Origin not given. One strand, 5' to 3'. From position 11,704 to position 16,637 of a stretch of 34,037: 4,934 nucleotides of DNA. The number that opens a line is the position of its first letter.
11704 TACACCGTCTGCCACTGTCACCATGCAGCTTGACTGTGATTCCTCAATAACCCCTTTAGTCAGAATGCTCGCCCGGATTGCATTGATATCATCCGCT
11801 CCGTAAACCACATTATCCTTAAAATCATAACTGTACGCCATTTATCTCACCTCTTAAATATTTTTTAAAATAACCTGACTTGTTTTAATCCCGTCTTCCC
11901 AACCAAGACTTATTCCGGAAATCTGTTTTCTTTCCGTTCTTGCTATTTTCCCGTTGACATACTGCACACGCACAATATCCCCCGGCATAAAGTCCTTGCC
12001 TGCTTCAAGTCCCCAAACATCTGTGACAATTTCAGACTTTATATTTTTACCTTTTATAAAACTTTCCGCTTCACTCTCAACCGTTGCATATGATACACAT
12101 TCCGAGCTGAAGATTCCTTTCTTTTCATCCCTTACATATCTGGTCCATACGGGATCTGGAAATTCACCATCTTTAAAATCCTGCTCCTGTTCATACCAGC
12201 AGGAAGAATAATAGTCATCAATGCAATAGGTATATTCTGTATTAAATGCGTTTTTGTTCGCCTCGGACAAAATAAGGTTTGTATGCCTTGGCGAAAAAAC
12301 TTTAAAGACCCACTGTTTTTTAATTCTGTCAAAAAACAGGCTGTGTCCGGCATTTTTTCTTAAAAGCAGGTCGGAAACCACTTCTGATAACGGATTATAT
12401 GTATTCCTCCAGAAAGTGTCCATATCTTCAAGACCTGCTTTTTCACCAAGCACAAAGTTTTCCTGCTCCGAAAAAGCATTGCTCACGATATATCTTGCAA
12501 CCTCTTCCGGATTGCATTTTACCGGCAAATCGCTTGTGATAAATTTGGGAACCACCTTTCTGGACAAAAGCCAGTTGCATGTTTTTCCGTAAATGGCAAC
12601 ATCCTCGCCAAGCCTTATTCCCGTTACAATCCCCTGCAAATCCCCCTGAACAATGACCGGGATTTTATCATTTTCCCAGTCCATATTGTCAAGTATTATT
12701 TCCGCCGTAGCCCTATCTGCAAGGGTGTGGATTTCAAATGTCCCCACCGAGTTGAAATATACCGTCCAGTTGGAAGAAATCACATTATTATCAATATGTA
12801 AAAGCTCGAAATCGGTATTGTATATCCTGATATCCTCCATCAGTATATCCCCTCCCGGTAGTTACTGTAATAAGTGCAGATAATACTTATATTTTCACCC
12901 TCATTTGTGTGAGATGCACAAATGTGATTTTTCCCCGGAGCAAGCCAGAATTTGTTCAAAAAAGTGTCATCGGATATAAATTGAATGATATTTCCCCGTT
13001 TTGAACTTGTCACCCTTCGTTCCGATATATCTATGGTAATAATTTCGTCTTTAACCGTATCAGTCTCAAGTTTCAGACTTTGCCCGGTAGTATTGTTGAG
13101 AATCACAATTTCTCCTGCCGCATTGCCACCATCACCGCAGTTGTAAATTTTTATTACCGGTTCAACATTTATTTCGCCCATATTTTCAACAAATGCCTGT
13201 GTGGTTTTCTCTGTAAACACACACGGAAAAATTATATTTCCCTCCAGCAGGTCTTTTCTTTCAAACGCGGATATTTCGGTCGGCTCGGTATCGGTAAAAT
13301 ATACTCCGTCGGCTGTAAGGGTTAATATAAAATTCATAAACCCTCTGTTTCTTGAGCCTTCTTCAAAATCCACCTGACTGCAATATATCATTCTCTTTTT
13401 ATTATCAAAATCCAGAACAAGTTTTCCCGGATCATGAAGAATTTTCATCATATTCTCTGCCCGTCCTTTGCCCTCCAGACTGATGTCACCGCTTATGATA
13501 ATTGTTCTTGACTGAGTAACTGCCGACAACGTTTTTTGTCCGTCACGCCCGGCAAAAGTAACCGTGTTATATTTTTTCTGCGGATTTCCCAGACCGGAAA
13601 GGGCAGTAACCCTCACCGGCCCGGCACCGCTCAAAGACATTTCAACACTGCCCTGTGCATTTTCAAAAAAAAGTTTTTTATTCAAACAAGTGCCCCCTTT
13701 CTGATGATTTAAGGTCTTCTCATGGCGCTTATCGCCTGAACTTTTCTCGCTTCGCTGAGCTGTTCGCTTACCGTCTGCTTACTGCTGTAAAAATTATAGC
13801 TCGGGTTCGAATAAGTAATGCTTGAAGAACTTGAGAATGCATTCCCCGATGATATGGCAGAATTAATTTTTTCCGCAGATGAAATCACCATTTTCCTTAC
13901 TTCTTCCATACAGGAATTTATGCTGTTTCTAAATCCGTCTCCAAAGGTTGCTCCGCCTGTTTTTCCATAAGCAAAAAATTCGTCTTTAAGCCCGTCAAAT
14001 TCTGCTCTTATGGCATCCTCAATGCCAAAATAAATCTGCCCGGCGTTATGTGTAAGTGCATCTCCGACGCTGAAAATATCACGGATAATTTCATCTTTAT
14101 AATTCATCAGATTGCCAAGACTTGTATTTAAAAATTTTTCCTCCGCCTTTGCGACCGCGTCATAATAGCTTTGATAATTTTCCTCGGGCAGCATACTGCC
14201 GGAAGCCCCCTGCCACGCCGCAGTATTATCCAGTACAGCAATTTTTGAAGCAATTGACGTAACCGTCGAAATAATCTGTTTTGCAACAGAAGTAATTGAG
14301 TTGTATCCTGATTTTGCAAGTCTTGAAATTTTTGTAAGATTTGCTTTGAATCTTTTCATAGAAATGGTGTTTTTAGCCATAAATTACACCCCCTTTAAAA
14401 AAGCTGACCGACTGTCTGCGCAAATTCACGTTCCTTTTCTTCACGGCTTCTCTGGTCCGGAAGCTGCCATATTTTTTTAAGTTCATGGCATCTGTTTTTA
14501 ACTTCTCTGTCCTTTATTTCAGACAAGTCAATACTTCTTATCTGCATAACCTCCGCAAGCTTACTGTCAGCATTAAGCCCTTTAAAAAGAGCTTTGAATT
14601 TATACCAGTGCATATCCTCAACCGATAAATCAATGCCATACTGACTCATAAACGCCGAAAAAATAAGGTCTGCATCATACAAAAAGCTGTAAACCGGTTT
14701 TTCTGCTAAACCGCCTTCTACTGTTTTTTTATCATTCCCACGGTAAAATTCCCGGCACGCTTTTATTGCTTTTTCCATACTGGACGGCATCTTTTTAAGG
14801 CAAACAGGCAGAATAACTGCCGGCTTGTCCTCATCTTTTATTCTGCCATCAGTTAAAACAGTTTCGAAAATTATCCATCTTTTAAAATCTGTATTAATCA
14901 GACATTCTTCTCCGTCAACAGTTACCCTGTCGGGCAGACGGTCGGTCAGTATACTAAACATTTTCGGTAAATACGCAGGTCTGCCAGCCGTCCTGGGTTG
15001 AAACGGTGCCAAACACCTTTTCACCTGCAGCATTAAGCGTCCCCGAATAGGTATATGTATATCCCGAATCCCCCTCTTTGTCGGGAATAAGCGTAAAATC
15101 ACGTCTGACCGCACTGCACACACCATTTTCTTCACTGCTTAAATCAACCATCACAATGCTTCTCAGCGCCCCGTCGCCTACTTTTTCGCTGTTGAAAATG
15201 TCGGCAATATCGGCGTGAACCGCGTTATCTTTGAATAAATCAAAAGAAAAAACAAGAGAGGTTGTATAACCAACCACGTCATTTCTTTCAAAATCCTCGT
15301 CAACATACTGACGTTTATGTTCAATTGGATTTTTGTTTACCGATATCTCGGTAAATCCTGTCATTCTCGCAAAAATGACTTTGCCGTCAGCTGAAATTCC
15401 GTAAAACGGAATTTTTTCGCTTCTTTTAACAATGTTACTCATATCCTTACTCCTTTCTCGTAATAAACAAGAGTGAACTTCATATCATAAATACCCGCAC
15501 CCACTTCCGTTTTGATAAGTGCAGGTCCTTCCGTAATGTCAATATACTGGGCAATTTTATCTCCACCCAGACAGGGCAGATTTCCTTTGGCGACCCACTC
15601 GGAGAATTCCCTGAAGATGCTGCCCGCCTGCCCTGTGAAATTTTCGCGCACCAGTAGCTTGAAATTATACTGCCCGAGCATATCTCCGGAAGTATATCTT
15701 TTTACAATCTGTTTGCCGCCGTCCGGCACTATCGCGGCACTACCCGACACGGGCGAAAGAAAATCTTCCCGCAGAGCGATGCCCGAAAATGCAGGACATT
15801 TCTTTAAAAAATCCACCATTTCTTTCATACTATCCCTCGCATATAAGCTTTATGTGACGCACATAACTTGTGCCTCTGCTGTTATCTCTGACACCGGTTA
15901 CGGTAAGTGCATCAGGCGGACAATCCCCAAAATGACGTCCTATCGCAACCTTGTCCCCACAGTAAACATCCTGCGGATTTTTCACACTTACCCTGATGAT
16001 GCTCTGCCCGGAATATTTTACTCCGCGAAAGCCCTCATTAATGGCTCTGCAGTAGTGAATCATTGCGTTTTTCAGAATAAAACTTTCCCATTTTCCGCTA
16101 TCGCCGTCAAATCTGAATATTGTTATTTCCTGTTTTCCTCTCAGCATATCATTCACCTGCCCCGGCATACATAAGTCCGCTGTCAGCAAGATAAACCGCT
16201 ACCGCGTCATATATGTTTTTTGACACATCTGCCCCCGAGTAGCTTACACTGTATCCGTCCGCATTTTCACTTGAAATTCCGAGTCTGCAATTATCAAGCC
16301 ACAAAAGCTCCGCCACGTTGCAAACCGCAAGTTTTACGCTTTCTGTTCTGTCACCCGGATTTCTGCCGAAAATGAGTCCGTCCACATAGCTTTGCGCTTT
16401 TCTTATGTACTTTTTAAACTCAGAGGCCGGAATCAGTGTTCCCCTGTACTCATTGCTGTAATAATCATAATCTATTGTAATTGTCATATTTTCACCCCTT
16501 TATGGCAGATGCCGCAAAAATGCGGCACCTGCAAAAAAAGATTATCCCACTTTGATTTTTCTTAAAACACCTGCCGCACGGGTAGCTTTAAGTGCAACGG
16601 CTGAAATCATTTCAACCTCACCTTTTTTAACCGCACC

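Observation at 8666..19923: Intact 11-kb siphovirus head-tail-lysis module with no terminase, integrase, repressor or replication genes, wedged between core operons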

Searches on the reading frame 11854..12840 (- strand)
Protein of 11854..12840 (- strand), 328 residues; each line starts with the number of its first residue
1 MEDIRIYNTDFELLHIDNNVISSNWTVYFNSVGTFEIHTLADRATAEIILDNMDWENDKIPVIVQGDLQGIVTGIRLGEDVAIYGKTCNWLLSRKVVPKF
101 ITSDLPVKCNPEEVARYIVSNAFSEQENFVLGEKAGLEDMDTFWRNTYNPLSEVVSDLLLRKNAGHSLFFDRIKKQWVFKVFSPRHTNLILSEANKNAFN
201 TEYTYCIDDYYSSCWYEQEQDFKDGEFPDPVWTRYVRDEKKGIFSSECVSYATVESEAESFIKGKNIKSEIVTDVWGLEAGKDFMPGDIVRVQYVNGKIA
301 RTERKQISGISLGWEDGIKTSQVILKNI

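Call 6: search_protein_families(library=pfam, proteins=[window:11854-12840:-], max_evalue=0.01)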
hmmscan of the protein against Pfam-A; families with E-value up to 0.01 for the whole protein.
window:11854-12840:- (328 aa): 1 family
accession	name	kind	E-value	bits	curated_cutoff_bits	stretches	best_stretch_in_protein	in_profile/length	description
PF14594.13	Sipho_Gp37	-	6.6e-13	48.8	26.2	1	4-204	2-222/370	Siphovirus ReqiPepy6 Gp37-like protein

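Call 8: search_protein_families(library=phrogs, proteins=[window:11854-12840:-], max_evalue=0.001)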
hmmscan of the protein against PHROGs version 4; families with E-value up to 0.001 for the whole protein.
window:11854-12840:- (328 aa): 1 family
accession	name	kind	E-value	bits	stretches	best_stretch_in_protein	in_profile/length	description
phrog_538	-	tail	1.6e-14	54.4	1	1-213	28-249/684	minor tail protein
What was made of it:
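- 11854..12840 (-): Gp37/Tal-like baseplate hub. PF14594 6.6e-13, phrog_538 (calls 6, 8).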

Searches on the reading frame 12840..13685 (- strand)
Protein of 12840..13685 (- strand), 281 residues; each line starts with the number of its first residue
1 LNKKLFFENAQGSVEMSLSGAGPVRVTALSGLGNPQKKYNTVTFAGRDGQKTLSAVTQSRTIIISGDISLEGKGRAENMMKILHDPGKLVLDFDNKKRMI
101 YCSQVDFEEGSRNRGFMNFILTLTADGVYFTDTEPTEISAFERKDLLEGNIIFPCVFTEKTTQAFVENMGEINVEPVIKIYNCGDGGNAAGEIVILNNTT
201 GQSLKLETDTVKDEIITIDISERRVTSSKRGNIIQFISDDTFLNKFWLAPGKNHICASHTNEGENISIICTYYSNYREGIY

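Call 6: search_protein_families(library=pfam, proteins=[window:12840-13685:-], max_evalue=0.01)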
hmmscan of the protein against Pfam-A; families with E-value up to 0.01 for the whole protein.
window:12840-13685:- (281 aa): 2 families
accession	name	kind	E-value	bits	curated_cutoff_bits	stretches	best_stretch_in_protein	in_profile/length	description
PF22768.1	SPP1_Dit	-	6.4e-06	26.7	25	1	173-260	5-83/97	Siphovirus-type tail component, C-terminal domain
PF05709.17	Sipho_tail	-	8.1e-05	23.3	24.2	1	23-124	13-117/118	Phage tail protein RIFT-related domain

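Call 8: search_protein_families(library=phrogs, proteins=[window:12840-13685:-], max_evalue=0.001)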
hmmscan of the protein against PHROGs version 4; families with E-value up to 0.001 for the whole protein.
window:12840-13685:- (281 aa): 1 family
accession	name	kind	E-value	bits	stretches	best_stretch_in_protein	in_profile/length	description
phrog_33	-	tail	7e-19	69.3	1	24-277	54-278/651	distal tail protein Dit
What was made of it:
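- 12840..13685 (-): Distal tail protein (Dit). PF22768, PF05709, phrog_33 7e-19 (calls 6, 8).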

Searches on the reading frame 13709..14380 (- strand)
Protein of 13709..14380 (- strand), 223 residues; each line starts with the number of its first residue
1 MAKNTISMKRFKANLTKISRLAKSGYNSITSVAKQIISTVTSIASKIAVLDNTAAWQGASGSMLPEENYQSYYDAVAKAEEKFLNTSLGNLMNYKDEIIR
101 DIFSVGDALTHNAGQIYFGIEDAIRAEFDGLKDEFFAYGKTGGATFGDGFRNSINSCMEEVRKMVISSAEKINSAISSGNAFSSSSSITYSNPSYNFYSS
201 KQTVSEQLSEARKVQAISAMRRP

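Call 5: search_protein_families(library=pfam, proteins=[window:13709-14380:-], max_evalue=0.01)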
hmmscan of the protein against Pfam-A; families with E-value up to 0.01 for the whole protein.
window:13709-14380:- (223 aa): 0 families

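Call 7: search_protein_families(library=phrogs, proteins=[window:13709-14380:-], max_evalue=0.001)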
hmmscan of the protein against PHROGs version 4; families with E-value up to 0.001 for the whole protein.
window:13709-14380:- (223 aa): 0 families

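Call 84: search_solved_structures(query=window:13709-14380:-, max_evalue=1)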
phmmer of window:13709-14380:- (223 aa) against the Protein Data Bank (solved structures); distinct sequences matched with E-value up to 1: 1.
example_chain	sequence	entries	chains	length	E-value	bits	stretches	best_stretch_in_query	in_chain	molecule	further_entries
1dt0_A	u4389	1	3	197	0.38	13.9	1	77-150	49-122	SUPEROXIDE DISMUTASE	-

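Call 95: search_protein_families(library=ncbifam, proteins=[window:13709-14380:-], max_evalue=0.01)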
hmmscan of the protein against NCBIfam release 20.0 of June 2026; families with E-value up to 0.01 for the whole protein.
window:13709-14380:- (223 aa): 0 families
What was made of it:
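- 13709..14380 (-): Candidate tape measure, 223 aa. No family or PDB match (calls 5, 7, 84, 95).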

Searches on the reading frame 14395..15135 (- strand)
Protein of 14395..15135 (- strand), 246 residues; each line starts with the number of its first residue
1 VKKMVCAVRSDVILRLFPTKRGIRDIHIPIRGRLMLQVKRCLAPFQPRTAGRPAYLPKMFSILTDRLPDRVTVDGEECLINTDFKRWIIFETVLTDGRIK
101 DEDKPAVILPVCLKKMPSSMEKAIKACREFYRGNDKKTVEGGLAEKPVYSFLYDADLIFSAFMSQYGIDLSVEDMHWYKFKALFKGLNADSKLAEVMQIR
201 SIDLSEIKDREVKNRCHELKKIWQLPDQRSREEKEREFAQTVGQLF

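Call 5: search_protein_families(library=pfam, proteins=[window:14395-15135:-], max_evalue=0.01)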
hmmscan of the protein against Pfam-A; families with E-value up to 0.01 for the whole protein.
window:14395-15135:- (246 aa): 1 family
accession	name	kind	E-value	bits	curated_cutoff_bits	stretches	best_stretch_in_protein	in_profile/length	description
PF06854.16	Phage_Gp15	-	2.2e-41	142.1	23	1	63-225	1-170/170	Bacteriophage Gp15 protein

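Call 7: search_protein_families(library=phrogs, proteins=[window:14395-15135:-], max_evalue=0.001)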
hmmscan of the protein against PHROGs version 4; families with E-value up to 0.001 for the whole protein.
window:14395-15135:- (246 aa): 2 families
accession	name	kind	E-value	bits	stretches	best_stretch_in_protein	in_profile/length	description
phrog_706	-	unknown function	8.9e-47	160.4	1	62-237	3-194/201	-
phrog_8355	-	unknown function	8.1e-05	23.4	1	173-239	3-68/83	-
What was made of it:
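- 14395..14961 (-): Gp15-family protein (chaperone position). PF06854 2e-41, phrog_706 9e-47 (calls 5, 7).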

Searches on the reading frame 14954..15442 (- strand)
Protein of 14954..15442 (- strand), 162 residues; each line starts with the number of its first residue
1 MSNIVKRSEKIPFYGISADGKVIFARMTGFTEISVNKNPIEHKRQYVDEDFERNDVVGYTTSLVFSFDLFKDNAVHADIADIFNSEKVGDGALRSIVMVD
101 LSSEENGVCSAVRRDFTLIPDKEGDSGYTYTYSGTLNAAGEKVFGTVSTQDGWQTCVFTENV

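Call 5: search_protein_families(library=pfam, proteins=[window:14954-15442:-], max_evalue=0.01)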
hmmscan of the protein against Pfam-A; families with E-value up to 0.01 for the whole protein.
window:14954-15442:- (162 aa): 0 families

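Call 7: search_protein_families(library=phrogs, proteins=[window:14954-15442:-], max_evalue=0.001)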
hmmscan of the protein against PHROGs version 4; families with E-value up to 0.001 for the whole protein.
window:14954-15442:- (162 aa): 1 family
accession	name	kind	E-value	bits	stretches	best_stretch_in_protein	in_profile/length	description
phrog_3099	-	unknown function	9.4e-35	121.1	1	2-160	5-167/171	-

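Call 82: search_solved_structures(query=window:14954-15442:-, max_evalue=1)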
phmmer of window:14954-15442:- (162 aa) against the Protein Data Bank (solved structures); distinct sequences matched with E-value up to 1: 1.
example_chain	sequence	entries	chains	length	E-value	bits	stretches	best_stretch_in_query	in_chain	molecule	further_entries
11ok_A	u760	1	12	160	0.2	15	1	28-150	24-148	Phage tail tube protein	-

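Call 86: search_solved_structures(query=A8, max_evalue=1, show_alignments=1)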
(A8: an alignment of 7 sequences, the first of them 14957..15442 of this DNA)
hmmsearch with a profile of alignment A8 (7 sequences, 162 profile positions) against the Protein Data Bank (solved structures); distinct sequences matched with E-value up to 1: 2.
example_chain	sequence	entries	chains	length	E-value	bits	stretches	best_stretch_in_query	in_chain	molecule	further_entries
11ok_A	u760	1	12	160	5e-08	36.2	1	28-152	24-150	Phage tail tube protein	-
9sd3_A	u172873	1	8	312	0.49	13.4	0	34-85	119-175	Malate dehydrogenase (NADP(+))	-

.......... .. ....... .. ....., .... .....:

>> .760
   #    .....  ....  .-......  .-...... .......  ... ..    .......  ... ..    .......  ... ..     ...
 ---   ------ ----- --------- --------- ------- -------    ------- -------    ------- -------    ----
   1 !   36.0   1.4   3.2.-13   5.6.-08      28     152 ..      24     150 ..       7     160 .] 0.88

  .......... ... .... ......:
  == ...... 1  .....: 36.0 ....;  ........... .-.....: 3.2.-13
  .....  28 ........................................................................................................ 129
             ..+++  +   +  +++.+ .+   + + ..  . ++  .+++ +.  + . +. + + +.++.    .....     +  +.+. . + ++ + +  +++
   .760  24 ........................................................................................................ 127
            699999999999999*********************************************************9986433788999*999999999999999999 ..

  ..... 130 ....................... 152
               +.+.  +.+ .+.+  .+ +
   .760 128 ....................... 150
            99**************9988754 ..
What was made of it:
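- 14954..15442 (-): Tail tube protein. Orthologue profile against PDB 11ok_A 'phage tail tube protein', E 5e-8 (calls 7, 86).
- Checked: A profile of orthologues hits the solved 'phage tail tube protein' 11ok_A at 5e-8 (calls 7, 86).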

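Call 95: search_protein_families(library=ncbifam, proteins=[window:14954-15442:-], max_evalue=0.01)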
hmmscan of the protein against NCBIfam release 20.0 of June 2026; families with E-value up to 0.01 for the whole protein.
window:14954-15442:- (162 aa): 1 family
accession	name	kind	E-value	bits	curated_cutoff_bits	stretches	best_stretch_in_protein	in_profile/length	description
NF047353.1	tube_lmo2291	equivalog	0.005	16.9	27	1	26-98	22-93/135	phage tail tube protein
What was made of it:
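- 14954..15442 (-): Weak NF047353 hit (call 95).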

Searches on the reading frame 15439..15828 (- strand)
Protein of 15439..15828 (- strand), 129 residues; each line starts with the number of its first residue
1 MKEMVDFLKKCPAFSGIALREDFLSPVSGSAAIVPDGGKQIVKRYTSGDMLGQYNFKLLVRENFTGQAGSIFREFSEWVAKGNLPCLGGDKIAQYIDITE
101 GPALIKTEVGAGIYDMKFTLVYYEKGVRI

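Call 5: search_protein_families(library=pfam, proteins=[window:15439-15828:-], max_evalue=0.01)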
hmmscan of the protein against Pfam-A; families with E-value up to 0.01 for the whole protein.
window:15439-15828:- (129 aa): 0 families

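Call 7: search_protein_families(library=phrogs, proteins=[window:15439-15828:-], max_evalue=0.001)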
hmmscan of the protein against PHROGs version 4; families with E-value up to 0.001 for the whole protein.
window:15439-15828:- (129 aa): 2 families
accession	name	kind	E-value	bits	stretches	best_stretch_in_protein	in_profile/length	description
phrog_3266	-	connector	3.7e-15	57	1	2-125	5-141/142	tail completion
phrog_556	-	head and packaging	0.0002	22.2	1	6-122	170-294/295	minor head protein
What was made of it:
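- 15439..15828 (-): Tail completion protein. phrog_3266 3.7e-15 (call 7).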

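Call 95: search_protein_families(library=ncbifam, proteins=[window:15439-15828:-], max_evalue=0.01)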
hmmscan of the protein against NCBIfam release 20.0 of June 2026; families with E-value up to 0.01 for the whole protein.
window:15439-15828:- (129 aa): 0 families

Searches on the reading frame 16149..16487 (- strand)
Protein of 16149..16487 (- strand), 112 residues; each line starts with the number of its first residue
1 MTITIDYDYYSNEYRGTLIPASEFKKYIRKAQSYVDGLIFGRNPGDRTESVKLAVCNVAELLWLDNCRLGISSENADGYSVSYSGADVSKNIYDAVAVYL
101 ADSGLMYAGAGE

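Call 5: search_protein_families(library=pfam, proteins=[window:16149-16487:-], max_evalue=0.01)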
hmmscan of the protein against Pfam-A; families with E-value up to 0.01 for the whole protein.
window:16149-16487:- (112 aa): 0 families

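Call 7: search_protein_families(library=phrogs, proteins=[window:16149-16487:-], max_evalue=0.001)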
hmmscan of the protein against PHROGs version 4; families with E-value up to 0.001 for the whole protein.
window:16149-16487:- (112 aa): 1 family
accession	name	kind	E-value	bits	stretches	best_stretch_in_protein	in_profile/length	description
phrog_541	-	connector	2.5e-22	80.2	1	4-110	3-126/129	head-tail adaptor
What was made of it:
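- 16149..16487 (-): Head-tail adaptor. phrog_541 2.5e-22 (call 7).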
